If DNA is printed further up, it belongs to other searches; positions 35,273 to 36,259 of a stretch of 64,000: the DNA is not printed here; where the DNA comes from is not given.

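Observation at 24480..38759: Four TGTGA-N6-TCACA boxes at class-II spacing link scattered nitrite/NO genes into one putative regulon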

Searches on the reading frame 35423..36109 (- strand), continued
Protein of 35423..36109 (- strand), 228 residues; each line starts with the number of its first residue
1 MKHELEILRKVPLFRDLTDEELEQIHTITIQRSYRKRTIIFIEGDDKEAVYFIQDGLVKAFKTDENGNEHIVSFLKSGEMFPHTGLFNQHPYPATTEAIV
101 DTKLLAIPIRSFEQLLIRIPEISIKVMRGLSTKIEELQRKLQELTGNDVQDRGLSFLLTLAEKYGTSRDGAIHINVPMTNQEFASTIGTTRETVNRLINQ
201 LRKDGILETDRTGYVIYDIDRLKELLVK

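Call 47: find_encoding_contigs(protein=P0001, flank=10000, max_places=1)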
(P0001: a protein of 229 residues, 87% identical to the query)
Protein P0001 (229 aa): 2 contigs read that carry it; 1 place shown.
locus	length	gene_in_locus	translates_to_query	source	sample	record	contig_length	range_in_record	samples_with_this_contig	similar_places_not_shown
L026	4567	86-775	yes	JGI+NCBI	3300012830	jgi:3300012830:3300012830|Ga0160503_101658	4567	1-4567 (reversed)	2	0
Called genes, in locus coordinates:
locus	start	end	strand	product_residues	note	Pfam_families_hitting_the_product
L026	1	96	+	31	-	?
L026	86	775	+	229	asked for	PF00027:cNMP_binding, PF13545:HTH_Crp_2, PF00325:Crp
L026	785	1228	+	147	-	PF13673:Acetyltransf_10, PF00583:Acetyltransf_1, PF13508:Acetyltransf_7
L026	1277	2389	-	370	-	PF04055:Radical_SAM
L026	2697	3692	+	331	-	PF00394:Cu-oxidase (faint), PF07731:Cu-oxidase_2 (weak), PF07732:Cu-oxidase_3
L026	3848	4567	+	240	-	?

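Call 48: find_encoding_contigs(protein=P0006, flank=10000, max_places=1)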
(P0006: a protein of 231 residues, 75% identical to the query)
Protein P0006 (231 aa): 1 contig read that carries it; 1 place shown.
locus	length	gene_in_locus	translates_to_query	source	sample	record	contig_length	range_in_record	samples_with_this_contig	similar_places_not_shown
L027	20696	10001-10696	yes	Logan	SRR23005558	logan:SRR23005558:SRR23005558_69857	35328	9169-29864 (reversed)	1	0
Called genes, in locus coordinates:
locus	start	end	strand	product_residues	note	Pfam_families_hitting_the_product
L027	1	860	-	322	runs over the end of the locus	PF00365:PFK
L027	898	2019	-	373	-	PF10776:DUF2600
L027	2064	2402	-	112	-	-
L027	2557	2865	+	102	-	-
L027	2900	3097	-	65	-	PF00313:CSD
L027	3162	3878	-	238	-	PF08241:Methyltransf_11 (faint)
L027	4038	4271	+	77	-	-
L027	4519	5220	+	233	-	PF03741:TerC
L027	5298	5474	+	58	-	-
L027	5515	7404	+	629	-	PF06114:Peptidase_M78 (faint), PF08439:Peptidase_M3_N, PF01432:Peptidase_M3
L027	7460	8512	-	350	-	PF04055:Radical_SAM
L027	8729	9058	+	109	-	-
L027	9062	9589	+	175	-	PF10006:DUF2249, PF01206:TusA, PF10006:DUF2249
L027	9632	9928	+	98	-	PF01883:FeS_assembly_P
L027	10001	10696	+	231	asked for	PF00027:cNMP_binding, PF13545:HTH_Crp_2, PF00325:Crp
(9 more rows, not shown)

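Call 49: find_encoding_contigs(protein=P0008, flank=10000, max_places=1)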
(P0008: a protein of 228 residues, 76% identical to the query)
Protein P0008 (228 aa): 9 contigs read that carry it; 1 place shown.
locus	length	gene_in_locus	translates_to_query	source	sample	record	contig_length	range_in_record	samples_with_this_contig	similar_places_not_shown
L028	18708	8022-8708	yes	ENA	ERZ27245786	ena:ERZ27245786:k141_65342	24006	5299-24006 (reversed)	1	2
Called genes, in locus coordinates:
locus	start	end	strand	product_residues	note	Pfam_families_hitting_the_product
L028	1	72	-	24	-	?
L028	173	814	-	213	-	PF03006:HlyIII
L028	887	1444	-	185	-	-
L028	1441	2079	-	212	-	PF00578:AhpC-TSA (weak), PF02630:SCO1-SenC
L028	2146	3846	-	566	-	PF00115:COX1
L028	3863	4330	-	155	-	PF13473:Cupredoxin_1, PF00116:COX2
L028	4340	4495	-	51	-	-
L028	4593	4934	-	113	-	PF07883:Cupin_2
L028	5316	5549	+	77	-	PF10006:DUF2249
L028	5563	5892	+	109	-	-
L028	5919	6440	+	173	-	PF10006:DUF2249, PF01206:TusA, PF10006:DUF2249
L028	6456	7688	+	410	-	-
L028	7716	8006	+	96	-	PF01883:FeS_assembly_P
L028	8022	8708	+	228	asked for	PF00027:cNMP_binding, PF13545:HTH_Crp_2, PF00325:Crp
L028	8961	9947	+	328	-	PF07731:Cu-oxidase_2 (faint), PF07732:Cu-oxidase_3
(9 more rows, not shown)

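Call 50: find_encoding_contigs(protein=P0023, flank=10000, max_places=1)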
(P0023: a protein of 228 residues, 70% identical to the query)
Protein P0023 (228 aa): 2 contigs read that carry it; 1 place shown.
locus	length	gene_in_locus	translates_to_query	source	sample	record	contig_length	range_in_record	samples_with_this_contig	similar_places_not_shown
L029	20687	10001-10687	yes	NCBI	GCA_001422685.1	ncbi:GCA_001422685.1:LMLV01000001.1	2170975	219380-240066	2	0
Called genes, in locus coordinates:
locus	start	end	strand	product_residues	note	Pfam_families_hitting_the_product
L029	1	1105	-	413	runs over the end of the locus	PF07690:MFS_1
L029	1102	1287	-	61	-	-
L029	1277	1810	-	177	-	PF00355:Rieske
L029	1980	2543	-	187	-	PF00037:Fer4 (faint), PF12797:Fer4_2 (faint), PF12837:Fer4_6 (faint), PF13459:Fer4_15 (weak), PF13237:Fer4_10 (weak), PF13247:Fer4_11, PF12838:Fer4_7 (weak), PF13187:Fer4_9 (weak), +2 more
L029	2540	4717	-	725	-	PF04879:Molybdop_Fe4S4, PF00384:Molybdopterin, PF01568:Molydop_binding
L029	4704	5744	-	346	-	-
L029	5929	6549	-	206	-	PF12804:NTP_transf_3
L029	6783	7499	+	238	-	PF00027:cNMP_binding, PF13545:HTH_Crp_2, PF00325:Crp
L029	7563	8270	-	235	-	PF04405:ScdA_N, PF01814:Hemerythrin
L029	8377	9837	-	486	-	PF01266:DAO (faint), PF07992:Pyr_redox_2 (faint), PF13450:NAD_binding_8, PF13454:NAD_binding_9 (faint), PF01593:Amino_oxidase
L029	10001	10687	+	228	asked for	PF00027:cNMP_binding, PF13545:HTH_Crp_2, PF00325:Crp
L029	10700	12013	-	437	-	-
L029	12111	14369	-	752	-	PF22085:NorB_cytochrome_c-like, PF00115:COX1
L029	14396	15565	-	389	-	PF04055:Radical_SAM, PF13186:SPASM (faint)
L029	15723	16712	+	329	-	PF07731:Cu-oxidase_2 (weak), PF07732:Cu-oxidase_3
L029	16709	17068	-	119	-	PF21758:LpdD_chaperone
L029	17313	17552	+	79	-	PF10006:DUF2249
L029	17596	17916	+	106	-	-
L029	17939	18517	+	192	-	PF10006:DUF2249, PF01206:TusA, PF10006:DUF2249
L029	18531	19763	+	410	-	-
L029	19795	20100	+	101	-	PF01883:FeS_assembly_P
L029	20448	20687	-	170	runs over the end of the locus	PF03205:MobB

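Call 84: predict_structure(alignment_id=A2)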
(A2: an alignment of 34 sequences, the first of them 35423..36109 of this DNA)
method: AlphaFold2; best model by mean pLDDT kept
length: 228 residues; sequences in the alignment: 34
mean_pLDDT: 84.5   pTM: 0.63
mean pLDDT of the five models: 84.5, 83.6, 81.6, 81.1, 76.6
residues with pLDDT >= 90: 61; 70-90: 151; 50-70: 16; < 50: 0
segments of 3 or more residues with pLDDT < 50: none
pLDDT, mean of each block of 10 residues (from residue 1): 78 87 92 91 79 89 83 83 71 85 91 90 85 76 71 87 86 87 82 90 90 88 81
secondary structure, 60 per line:
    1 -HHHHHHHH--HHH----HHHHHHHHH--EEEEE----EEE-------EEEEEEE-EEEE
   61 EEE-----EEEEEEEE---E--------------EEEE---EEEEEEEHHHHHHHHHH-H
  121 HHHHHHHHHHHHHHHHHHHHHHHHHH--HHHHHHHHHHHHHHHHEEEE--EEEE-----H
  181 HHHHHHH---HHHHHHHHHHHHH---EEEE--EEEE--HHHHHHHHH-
elements in order: H2-9 H19-27 E30-34 E39-41 E49-55 E57-63 E69-76 E95-98 E102-108 H109-118 H120-146 H149-164 E165-168 E171-174 H180-187 H191-203 E207-210 E213-216 H219-227

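Call 89: fold_search(model_id=the predicted structure, library=pdb)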
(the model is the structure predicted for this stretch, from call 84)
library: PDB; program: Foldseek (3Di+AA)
matches with E <= 10: 1824; with E <= 0.001: 631
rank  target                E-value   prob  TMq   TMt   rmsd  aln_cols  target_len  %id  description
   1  3i54_D                4.3e-21  1.00  0.76  0.76   3.7       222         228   24  Crystal structure of MtbCRP in complex with cAMP (released 2009-09-08)
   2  4byy_A                4.8e-21  1.00  0.78  0.79   3.5       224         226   23  Apo GlxR (released 2014-07-30)
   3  4a2u_H                6.1e-21  1.00  0.79  0.79   3.5       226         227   23  CRP(CAP) from Myco. Tuberculosis, with cAMP (released 2012-10-10)
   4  4a2u_F                8.2e-21  1.00  0.75  0.75   3.8       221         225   24  CRP(CAP) from Myco. Tuberculosis, with cAMP (released 2012-10-10)
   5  3r6s_A                1.6e-20  1.00  0.80  0.80   3.2       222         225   22  Crystal structure of GlxR transcription factor from Corynebacterium glutamicum with cAMP (released 2012-03-28)
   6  3h3u_A                5.6e-20  1.00  0.78  0.82   3.2       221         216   24  Crystal structure of CRP (cAMP receptor Protein) from Mycobacterium tuberculosis (released 2010-02-02)
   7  3d0s_A                5.6e-20  1.00  0.76  0.77   3.6       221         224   24  cAMP receptor protein from m.tuberculosis, cAMP-free form (released 2009-02-03)
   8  3i54_C                8.0e-20  1.00  0.70  0.76   3.6       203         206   24  Crystal structure of MtbCRP in complex with cAMP (released 2009-09-08)
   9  3mzh_A                1.4e-19  1.00  0.77  0.78   3.4       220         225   24  Crystal structure of cAMP receptor protein from mycobacterium tuberculosis in complex with cAMP and its DNA binding el (released 2011-06-08)
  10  4cyd_A                1.5e-19  1.00  0.77  0.78   3.5       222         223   22  GlxR bound to cAMP (released 2014-12-17)
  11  3i54_A                1.9e-19  1.00  0.72  0.73   3.8       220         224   24  Crystal structure of MtbCRP in complex with cAMP (released 2009-09-08)
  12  3r6s_C                2.3e-19  1.00  0.79  0.80   3.2       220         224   23  Crystal structure of GlxR transcription factor from Corynebacterium glutamicum with cAMP (released 2012-03-28)
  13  3r6s_F                3.5e-19  1.00  0.78  0.80   3.3       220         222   22  Crystal structure of GlxR transcription factor from Corynebacterium glutamicum with cAMP (released 2012-03-28)
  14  3i59_A                3.8e-19  1.00  0.71  0.74   3.9       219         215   24  Crystal structure of MtbCRP in complex with N6-cAMP (released 2009-09-08)
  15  7ets_B                5.7e-19  1.00  0.81  0.83   2.7       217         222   22  Crystal structure of crp protein from Gardnerella Vaginalis (released 2022-04-27)
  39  3dkw_A                4.7e-17  1.00  0.55  0.55  12.3       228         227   21  Crystal Structure of DNR from Pseudomonas aeruginosa. (released 2009-05-19)
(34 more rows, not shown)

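Call 106: search_protein_representatives(protein=window:35423-36109:-)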
Query: 228 residues. Proteins with E-value up to 0.001 (for the whole library): 43938; up to 1e-10: 10484; up to 1e-30: 105. The best 150 are listed.
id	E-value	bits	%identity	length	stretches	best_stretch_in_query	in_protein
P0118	7.3e-82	290.4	61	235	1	7-224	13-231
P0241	5.4e-78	277.8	57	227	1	7-224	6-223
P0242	5.5e-71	254.9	55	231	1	6-224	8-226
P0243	2.9e-70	252.5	93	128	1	69-196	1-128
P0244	6.5e-61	222.0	46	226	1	2-224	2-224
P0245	3.2e-60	219.7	45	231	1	1-226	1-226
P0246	8.8e-58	211.7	45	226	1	7-223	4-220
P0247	2.0e-55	204.0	45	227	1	5-223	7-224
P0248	3.0e-54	200.2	44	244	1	4-226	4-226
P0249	1.1e-53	198.3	65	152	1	6-149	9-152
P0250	4.0e-51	190.0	40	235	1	4-223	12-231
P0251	8.2e-50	185.7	41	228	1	9-225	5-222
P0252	2.2e-49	184.3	42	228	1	1-224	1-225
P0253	1.7e-47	178.1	42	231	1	6-223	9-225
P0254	1.5e-45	171.8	37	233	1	5-223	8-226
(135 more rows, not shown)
